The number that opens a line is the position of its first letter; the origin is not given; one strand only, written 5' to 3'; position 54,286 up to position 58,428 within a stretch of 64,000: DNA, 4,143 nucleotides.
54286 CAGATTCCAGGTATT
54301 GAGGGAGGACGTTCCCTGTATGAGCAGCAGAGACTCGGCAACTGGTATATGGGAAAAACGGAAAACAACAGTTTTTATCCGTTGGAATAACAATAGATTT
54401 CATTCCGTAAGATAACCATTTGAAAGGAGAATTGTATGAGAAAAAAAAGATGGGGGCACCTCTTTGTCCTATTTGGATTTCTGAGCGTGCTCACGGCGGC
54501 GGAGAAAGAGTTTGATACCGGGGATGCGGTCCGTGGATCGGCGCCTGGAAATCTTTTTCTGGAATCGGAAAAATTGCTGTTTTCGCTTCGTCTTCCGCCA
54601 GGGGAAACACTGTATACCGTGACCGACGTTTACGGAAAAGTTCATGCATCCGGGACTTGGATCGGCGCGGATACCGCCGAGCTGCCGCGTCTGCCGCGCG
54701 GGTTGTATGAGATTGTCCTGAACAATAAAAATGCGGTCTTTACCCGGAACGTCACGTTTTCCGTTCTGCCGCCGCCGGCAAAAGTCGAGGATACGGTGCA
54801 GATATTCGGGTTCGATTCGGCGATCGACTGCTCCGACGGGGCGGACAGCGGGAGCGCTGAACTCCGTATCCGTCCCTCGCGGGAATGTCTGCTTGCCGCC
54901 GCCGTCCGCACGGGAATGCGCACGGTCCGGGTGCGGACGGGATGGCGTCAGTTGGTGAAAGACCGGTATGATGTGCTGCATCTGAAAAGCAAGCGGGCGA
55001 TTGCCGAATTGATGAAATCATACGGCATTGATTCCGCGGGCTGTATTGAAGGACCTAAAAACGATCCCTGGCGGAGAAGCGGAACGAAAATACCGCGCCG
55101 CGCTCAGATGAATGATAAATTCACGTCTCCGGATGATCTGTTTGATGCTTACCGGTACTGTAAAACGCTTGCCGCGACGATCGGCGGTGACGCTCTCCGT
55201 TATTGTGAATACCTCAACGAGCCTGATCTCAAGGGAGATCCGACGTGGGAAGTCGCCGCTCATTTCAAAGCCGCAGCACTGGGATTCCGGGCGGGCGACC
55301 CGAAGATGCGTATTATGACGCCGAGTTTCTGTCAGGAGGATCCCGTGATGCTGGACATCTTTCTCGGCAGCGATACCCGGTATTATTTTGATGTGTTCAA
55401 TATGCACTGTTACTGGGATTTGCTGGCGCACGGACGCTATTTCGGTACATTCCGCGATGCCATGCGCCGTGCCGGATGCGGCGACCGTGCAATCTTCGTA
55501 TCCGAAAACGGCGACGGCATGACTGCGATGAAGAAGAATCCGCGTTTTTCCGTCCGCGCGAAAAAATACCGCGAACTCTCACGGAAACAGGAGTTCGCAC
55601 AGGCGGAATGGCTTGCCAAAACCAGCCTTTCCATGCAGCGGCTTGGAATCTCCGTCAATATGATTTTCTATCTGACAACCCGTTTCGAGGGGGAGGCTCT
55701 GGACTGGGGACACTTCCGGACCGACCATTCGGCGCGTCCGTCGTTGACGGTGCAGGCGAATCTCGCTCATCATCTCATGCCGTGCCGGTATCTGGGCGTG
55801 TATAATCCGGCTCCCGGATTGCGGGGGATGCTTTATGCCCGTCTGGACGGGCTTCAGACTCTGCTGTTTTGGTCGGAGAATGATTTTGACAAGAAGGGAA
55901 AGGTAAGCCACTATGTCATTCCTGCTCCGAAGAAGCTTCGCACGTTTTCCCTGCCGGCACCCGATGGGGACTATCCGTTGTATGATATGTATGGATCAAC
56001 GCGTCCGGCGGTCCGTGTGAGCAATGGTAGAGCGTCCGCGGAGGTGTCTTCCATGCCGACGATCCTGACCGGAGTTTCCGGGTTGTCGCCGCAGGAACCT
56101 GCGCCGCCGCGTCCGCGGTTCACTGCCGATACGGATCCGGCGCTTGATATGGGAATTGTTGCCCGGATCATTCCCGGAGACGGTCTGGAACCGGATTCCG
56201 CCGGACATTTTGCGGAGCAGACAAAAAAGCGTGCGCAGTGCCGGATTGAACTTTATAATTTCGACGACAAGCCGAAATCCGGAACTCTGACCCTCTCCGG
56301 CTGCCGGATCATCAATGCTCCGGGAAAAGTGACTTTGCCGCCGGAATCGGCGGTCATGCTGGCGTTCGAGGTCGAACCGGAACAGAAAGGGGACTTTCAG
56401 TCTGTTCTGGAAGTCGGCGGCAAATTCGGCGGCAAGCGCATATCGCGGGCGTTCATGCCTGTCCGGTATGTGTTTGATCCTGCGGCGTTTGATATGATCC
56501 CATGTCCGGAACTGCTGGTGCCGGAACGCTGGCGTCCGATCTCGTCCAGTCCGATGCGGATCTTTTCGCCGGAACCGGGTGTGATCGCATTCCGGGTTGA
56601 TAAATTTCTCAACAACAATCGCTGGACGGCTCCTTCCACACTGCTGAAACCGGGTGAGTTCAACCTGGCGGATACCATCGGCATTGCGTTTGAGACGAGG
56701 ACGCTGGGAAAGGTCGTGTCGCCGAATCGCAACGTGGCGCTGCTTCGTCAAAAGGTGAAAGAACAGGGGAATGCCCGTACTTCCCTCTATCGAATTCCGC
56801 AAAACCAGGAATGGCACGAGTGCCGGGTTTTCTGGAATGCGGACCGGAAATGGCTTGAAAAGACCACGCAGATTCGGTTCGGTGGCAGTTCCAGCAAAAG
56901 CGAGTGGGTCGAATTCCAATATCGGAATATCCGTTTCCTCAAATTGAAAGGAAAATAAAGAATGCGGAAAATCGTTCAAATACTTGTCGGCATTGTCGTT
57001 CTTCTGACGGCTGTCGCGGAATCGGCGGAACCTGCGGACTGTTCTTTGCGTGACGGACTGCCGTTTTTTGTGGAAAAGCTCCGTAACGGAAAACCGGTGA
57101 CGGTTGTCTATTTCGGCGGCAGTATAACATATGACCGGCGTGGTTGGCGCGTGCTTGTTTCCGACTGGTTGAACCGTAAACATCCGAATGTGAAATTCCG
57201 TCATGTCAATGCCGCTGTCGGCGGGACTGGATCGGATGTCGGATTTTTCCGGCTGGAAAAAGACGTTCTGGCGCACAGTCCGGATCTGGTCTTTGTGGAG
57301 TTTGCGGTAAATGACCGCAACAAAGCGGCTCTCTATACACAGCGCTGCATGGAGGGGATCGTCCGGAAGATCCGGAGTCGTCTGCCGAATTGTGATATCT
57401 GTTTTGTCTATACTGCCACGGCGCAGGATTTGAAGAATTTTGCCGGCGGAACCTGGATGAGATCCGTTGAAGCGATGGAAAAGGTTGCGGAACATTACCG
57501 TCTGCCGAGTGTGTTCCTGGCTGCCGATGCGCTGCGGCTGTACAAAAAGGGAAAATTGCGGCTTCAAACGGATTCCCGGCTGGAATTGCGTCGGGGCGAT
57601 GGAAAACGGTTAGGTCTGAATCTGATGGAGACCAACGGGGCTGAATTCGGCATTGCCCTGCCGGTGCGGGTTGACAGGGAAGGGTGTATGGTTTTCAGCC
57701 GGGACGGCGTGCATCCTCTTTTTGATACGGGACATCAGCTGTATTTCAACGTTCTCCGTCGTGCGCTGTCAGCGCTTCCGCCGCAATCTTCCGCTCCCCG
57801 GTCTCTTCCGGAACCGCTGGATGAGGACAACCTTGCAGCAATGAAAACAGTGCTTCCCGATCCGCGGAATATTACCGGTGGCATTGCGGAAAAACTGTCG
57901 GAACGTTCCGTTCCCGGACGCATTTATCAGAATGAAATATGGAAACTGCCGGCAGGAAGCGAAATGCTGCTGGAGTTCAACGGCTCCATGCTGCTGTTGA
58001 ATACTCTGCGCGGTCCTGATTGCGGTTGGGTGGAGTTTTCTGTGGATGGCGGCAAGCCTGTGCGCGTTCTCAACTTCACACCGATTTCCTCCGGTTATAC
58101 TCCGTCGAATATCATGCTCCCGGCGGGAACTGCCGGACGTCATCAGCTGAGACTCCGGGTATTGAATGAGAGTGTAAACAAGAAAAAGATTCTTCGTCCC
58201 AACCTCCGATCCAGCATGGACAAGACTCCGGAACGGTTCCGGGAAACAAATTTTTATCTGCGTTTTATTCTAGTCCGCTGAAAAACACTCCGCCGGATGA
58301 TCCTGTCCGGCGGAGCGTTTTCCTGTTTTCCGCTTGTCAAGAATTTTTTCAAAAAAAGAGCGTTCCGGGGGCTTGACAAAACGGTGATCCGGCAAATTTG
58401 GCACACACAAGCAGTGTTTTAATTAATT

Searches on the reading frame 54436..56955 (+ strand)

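Call 14: search_protein_families(library=pfam, proteins=[window:54436-56955:+], max_evalue=0.001)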
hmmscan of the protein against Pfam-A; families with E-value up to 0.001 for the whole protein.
window:54436-56955:+ (840 aa): 1 family
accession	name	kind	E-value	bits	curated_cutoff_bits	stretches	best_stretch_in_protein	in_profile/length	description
PF00150.24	Cellulase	-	0.00071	19.6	23.5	0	154-363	28-241/272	Cellulase (glycosyl hydrolase family 5)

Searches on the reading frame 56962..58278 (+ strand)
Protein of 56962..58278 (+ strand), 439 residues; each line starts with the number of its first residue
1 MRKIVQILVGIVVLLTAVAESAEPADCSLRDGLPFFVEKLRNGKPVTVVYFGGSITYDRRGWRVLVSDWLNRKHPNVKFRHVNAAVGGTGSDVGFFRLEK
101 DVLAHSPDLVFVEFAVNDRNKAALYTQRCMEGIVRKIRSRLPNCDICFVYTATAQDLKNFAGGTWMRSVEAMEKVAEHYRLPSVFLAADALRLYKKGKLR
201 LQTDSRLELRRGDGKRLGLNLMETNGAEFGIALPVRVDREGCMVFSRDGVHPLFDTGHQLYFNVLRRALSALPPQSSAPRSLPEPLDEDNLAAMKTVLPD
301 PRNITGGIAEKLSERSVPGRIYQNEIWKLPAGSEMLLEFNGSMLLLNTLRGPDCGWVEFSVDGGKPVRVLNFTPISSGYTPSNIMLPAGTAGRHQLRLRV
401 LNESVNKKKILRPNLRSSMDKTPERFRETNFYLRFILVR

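Call 14: search_protein_families(library=pfam, proteins=[window:56962-58278:+], max_evalue=0.001)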
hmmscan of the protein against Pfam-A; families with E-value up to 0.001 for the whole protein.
window:56962-58278:+ (439 aa): 2 families
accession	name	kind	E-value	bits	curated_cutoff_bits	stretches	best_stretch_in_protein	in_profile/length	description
PF13472.12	Lipase_GDSL_2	-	1.8e-11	45.3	32.9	1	51-184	2-147/178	GDSL-like Lipase/Acylhydrolase family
PF00657.28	Lipase_GDSL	-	0.00085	20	23.6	0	49-121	2-91/208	GDSL-like Lipase/Acylhydrolase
